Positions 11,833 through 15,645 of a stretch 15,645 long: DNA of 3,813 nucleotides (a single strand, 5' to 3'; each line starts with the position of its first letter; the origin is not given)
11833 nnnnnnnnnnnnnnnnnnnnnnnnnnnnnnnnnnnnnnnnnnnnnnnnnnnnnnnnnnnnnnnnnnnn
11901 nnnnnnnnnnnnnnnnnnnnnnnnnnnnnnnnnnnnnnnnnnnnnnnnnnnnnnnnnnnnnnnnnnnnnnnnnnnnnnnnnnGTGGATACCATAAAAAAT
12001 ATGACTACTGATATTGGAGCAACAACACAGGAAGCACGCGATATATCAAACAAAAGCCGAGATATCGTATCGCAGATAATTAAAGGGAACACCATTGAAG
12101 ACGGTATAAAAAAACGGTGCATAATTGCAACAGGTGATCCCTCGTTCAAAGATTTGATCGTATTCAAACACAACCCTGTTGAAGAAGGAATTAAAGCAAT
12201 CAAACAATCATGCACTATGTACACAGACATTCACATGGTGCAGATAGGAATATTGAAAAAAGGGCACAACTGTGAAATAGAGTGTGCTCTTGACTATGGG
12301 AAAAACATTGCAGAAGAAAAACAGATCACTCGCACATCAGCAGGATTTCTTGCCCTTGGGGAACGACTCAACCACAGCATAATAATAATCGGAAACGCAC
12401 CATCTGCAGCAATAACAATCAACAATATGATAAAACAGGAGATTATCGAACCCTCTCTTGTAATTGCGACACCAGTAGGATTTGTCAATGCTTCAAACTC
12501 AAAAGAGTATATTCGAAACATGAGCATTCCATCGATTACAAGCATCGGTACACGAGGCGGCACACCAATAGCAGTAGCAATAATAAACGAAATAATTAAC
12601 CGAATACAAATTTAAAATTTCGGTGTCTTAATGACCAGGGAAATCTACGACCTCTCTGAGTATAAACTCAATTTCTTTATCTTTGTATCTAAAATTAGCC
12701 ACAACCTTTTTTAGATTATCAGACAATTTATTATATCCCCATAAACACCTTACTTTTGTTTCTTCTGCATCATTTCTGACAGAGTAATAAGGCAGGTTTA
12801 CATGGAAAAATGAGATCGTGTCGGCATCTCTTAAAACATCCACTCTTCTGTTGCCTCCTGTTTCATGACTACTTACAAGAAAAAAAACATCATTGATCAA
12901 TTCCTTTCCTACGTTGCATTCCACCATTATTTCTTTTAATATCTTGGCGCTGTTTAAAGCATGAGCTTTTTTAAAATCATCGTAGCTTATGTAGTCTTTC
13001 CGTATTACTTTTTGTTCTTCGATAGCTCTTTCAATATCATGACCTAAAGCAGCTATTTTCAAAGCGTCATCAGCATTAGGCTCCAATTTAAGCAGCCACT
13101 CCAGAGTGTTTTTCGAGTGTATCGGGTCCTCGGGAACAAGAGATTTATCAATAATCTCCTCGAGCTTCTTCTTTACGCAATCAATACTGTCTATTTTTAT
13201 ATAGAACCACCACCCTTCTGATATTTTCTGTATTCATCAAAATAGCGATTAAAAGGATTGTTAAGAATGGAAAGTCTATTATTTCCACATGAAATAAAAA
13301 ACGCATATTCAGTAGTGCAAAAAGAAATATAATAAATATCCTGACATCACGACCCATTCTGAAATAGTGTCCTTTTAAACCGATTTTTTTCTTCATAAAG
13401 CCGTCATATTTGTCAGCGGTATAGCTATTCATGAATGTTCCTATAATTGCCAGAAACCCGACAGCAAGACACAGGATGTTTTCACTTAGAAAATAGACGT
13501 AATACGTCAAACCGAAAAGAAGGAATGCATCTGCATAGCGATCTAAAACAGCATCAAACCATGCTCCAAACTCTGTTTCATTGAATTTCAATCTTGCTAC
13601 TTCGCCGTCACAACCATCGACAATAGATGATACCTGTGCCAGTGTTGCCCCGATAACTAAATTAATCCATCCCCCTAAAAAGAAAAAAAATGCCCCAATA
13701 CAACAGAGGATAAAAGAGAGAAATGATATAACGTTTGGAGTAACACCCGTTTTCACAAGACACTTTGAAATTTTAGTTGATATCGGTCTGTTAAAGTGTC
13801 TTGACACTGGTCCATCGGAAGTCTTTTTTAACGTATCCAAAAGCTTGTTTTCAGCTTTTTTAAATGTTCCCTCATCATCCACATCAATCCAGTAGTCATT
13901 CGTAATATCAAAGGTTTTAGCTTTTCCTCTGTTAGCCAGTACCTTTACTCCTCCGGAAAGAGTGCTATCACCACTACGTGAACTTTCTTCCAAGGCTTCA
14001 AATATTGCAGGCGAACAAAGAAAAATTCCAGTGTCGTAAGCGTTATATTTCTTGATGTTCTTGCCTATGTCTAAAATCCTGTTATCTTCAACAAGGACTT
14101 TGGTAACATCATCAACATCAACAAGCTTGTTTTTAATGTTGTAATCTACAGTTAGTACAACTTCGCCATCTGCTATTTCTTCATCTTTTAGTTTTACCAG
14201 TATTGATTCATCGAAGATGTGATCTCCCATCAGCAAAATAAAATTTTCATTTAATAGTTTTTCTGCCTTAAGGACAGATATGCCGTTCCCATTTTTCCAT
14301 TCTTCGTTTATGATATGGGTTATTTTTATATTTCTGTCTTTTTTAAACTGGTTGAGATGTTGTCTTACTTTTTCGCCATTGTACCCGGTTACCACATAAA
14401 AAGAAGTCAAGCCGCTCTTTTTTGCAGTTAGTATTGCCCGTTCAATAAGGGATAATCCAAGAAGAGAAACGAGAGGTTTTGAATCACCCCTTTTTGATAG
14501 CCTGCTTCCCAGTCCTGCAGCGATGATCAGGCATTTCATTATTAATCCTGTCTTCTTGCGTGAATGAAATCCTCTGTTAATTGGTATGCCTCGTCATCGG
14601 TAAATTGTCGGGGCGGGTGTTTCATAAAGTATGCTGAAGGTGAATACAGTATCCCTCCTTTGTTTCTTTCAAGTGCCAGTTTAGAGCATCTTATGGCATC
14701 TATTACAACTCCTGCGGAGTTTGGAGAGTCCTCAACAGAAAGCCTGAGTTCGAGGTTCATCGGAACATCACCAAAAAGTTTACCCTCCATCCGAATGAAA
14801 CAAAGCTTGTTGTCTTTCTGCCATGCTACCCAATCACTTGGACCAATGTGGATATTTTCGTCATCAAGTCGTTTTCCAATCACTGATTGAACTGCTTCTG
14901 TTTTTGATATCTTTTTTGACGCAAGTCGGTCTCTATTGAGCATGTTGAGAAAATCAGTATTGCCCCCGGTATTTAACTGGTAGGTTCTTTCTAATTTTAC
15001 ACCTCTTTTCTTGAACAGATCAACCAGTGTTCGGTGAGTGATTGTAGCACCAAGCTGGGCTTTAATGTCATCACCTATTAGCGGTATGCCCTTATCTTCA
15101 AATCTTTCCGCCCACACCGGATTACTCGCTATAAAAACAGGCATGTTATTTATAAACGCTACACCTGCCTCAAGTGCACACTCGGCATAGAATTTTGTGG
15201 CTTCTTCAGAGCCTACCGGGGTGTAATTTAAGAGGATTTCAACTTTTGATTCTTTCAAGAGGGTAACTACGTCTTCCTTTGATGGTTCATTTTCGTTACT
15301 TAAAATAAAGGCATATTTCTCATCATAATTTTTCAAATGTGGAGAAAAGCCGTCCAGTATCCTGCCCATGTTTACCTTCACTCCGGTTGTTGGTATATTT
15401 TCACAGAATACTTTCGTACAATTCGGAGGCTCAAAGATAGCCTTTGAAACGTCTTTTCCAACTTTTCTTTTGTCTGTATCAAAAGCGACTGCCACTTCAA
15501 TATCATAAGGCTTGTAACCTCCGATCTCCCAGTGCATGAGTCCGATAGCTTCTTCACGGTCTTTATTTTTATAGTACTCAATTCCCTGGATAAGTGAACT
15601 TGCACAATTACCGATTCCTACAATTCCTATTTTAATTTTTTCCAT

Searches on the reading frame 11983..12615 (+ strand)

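Call 8: search_protein_families(library=pfam, proteins=[window:11983-12615:+], max_evalue=0.001)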
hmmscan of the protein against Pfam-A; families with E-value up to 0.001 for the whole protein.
window:11983-12615:+ (210 aa): 1 family
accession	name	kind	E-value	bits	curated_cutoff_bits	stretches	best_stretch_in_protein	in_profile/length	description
PF02570.20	CbiC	-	2.4e-55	187.7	22.5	1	20-206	1-195/196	Precorrin-8X methylmutase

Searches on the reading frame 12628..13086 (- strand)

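Call 8: search_protein_families(library=pfam, proteins=[window:12628-13086:-], max_evalue=0.001)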
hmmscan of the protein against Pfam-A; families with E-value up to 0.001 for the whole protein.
window:12628-13086:- (152 aa): 1 family
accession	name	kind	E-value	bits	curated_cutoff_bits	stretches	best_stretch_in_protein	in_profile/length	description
PF13875.12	DUF4202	-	2.6e-15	57.2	35.1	1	2-138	43-179/183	Domain of unknown function (DUF4202)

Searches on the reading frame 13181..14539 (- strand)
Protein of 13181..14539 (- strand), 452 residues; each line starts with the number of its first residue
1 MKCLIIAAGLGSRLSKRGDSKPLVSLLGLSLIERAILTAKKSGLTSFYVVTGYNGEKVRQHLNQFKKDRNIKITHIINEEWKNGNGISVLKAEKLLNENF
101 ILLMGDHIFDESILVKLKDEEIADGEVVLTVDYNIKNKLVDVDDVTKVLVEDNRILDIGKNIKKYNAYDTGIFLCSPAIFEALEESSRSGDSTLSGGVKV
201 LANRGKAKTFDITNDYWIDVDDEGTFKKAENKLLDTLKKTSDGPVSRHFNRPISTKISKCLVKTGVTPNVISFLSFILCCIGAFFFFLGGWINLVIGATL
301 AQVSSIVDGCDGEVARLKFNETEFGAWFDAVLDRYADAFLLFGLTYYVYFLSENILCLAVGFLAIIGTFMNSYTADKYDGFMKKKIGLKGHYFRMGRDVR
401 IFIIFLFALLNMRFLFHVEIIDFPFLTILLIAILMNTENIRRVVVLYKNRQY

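Call 8: search_protein_families(library=pfam, proteins=[window:13181-14539:-], max_evalue=0.001)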
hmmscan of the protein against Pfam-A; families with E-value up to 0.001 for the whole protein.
window:13181-14539:- (452 aa): 3 families
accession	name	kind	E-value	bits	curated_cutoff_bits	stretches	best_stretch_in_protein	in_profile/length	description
PF12804.13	NTP_transf_3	-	2.1e-10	41.5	27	1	3-129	1-119/160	MobA-like NTP transferase domain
PF01066.26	CDP-OH_P_transf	-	3e-10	41.2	22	1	267-406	3-132/152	CDP-alcohol phosphatidyltransferase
PF00483.29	NTP_transferase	-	9.4e-09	35.6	21.2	1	3-227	2-236/245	Nucleotidyl transferase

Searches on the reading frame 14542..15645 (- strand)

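Call 8: search_protein_families(library=pfam, proteins=[window:14542-15645:-], max_evalue=0.001)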
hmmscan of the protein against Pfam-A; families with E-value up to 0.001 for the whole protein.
window:14542-15645:- (367 aa): 1 family
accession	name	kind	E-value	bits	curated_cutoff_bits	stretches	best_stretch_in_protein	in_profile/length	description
PF01658.22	Inos-1-P_synth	-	1e-35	122.6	27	1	199-307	1-107/107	Myo-inositol-1-phosphate synthase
